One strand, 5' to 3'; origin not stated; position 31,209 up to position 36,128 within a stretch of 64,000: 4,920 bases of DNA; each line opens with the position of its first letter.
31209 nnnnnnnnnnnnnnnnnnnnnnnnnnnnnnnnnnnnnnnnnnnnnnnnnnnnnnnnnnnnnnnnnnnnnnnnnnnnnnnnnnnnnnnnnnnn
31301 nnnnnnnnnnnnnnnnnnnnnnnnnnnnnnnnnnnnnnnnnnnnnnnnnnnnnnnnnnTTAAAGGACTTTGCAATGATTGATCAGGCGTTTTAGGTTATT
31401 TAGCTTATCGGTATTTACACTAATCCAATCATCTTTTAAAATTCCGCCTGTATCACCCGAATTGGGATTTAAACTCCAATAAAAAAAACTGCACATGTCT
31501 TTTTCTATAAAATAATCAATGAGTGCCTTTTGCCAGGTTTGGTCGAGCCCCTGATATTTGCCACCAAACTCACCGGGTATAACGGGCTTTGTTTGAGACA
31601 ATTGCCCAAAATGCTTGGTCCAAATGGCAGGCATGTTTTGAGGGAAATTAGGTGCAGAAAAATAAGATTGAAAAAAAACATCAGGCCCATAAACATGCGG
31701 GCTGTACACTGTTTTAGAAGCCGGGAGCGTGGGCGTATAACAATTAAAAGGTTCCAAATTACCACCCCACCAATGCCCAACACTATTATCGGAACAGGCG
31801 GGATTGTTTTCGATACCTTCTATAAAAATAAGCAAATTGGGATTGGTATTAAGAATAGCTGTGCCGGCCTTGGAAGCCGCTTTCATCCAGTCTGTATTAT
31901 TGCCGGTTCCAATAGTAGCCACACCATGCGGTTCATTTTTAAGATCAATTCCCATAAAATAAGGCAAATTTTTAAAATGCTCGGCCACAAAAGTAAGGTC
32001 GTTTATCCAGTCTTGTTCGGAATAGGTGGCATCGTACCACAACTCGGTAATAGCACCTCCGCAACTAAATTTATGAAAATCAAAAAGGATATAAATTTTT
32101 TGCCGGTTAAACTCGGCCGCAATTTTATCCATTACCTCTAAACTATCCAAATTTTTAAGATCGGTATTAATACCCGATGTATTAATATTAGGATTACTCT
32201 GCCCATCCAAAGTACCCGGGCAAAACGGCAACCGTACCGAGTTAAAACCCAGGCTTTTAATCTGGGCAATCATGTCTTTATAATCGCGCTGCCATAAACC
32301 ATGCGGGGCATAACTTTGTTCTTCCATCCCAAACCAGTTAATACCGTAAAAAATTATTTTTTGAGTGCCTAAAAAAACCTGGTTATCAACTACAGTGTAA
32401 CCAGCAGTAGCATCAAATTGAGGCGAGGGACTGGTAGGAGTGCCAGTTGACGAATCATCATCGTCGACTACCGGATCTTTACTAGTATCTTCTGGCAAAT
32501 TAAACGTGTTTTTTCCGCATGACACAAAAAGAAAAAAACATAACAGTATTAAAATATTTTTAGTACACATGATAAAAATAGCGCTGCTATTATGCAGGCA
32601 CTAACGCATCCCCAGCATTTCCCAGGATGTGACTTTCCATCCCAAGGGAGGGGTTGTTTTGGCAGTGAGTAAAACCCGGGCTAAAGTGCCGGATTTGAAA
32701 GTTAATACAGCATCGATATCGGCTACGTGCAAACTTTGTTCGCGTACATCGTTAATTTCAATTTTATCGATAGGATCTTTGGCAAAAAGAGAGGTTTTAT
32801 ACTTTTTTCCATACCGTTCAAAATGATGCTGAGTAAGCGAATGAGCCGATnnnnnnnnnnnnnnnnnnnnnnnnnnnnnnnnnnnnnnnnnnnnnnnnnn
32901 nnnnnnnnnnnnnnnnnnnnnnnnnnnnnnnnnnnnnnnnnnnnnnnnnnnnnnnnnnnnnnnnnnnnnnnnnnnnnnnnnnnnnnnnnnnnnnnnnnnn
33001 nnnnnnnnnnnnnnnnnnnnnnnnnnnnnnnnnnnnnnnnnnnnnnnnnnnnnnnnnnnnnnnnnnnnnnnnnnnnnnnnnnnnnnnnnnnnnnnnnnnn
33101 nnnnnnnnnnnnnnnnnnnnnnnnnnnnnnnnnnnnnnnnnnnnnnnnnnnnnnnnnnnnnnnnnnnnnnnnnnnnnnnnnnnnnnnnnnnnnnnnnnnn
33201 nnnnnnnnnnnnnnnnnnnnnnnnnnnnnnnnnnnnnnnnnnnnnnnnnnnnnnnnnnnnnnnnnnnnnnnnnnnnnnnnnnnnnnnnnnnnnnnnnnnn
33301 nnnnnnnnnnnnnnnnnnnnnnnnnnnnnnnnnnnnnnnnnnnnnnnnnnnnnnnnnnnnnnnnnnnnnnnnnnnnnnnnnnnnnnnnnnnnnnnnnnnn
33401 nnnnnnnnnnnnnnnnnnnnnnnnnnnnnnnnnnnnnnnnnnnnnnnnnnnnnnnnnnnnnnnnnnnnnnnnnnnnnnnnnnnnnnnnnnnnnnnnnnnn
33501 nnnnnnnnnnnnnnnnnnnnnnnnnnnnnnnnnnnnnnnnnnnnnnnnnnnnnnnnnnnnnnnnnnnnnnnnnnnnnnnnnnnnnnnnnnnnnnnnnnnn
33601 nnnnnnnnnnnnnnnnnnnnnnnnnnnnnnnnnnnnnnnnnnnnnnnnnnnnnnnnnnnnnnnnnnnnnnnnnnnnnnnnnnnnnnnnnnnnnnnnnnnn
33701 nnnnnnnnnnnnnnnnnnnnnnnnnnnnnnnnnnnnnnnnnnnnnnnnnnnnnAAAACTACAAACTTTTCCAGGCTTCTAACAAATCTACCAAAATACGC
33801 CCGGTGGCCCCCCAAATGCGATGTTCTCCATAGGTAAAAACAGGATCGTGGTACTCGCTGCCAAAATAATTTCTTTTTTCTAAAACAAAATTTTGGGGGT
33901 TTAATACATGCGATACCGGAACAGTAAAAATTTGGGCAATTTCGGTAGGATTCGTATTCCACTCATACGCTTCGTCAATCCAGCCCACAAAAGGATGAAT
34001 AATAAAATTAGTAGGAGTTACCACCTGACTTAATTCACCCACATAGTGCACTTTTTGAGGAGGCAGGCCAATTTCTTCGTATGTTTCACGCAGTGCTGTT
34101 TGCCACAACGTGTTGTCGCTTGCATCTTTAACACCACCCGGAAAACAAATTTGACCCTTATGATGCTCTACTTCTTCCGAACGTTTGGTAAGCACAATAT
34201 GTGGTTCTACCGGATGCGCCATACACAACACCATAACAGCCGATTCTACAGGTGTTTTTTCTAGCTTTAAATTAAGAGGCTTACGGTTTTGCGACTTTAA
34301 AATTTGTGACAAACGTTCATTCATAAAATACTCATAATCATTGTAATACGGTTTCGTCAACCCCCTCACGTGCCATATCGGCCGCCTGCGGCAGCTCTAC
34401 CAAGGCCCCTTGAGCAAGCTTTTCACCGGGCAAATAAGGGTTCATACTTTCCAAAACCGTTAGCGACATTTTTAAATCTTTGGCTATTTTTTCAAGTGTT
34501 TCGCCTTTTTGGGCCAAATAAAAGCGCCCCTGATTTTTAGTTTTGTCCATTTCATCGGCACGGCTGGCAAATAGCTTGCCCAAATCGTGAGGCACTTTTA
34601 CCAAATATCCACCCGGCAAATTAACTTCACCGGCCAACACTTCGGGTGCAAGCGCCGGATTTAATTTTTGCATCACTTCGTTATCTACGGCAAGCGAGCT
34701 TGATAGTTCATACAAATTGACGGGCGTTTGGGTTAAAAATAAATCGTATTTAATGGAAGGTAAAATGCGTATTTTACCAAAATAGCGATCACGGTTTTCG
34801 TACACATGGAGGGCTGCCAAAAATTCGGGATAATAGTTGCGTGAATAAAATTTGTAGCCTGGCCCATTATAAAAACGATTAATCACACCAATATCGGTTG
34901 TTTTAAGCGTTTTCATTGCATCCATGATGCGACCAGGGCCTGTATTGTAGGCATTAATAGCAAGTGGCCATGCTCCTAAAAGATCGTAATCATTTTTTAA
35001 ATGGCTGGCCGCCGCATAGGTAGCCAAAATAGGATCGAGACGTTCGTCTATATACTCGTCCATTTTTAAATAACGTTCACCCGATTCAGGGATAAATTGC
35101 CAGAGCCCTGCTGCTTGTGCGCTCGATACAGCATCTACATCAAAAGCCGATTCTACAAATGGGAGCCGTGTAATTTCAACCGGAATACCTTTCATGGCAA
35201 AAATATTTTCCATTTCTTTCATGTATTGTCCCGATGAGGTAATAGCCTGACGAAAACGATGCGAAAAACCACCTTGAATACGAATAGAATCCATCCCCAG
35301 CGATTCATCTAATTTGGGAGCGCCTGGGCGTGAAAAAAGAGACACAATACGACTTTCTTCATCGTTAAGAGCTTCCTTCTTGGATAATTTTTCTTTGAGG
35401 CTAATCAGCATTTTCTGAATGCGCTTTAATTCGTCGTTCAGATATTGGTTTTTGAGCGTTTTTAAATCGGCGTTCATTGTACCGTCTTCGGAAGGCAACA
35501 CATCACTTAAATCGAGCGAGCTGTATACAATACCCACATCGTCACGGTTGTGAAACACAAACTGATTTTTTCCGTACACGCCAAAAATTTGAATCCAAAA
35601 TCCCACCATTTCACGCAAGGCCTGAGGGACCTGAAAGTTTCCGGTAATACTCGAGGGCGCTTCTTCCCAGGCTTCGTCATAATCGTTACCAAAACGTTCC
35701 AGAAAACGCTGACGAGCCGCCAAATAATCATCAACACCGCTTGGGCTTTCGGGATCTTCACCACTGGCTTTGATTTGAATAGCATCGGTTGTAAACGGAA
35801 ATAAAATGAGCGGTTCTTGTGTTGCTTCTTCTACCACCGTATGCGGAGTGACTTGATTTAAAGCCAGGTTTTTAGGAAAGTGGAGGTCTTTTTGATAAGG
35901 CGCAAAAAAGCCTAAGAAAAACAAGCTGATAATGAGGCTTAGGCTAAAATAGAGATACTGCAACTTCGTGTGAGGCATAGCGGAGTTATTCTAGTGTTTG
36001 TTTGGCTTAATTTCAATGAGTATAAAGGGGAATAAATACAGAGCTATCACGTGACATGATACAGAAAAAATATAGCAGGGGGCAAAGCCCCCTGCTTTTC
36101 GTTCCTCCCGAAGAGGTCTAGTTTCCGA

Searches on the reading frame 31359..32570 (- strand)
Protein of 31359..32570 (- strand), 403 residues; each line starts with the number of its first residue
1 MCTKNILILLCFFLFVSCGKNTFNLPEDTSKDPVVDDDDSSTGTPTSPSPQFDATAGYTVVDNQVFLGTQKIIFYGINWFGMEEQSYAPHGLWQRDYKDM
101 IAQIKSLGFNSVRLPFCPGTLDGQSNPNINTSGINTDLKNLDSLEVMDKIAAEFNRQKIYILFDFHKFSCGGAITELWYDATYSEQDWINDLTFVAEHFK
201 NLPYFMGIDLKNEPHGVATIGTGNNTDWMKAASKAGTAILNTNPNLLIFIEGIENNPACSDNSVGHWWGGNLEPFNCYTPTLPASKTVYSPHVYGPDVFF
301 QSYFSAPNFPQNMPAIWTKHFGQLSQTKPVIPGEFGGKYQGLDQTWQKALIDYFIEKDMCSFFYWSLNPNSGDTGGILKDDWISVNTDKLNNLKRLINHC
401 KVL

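Call 30: search_protein_families(library=pfam, proteins=[window:31359-32570:-], max_evalue=0.00001)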
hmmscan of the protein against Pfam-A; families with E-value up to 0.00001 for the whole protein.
window:31359-32570:- (403 aa): 1 family
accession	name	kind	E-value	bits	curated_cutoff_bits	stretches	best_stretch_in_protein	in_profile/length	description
PF00150.24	Cellulase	-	2e-41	142.7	23.5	1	76-371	7-272/272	Cellulase (glycosyl hydrolase family 5)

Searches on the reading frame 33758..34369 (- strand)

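Call 109: search_protein_families(library=pfam, proteins=[window:33758-34369:-], max_evalue=0.00001)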
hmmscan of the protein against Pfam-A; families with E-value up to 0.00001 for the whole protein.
window:33758-34369:- (203 aa): 1 family
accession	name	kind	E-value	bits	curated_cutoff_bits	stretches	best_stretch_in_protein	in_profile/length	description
PF00293.34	NUDIX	-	4.4e-14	53.1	21.1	1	55-165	15-127/134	NUDIX domain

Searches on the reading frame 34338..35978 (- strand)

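Call 30: search_protein_families(library=pfam, proteins=[window:34338-35978:-], max_evalue=0.00001)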
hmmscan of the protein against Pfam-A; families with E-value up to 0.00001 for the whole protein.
window:34338-35978:- (546 aa): 1 family
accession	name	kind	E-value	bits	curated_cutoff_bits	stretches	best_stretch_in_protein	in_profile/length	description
PF01464.25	SLT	-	1.2e-19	70.4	21.3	1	266-362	14-112/117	Transglycosylase SLT domain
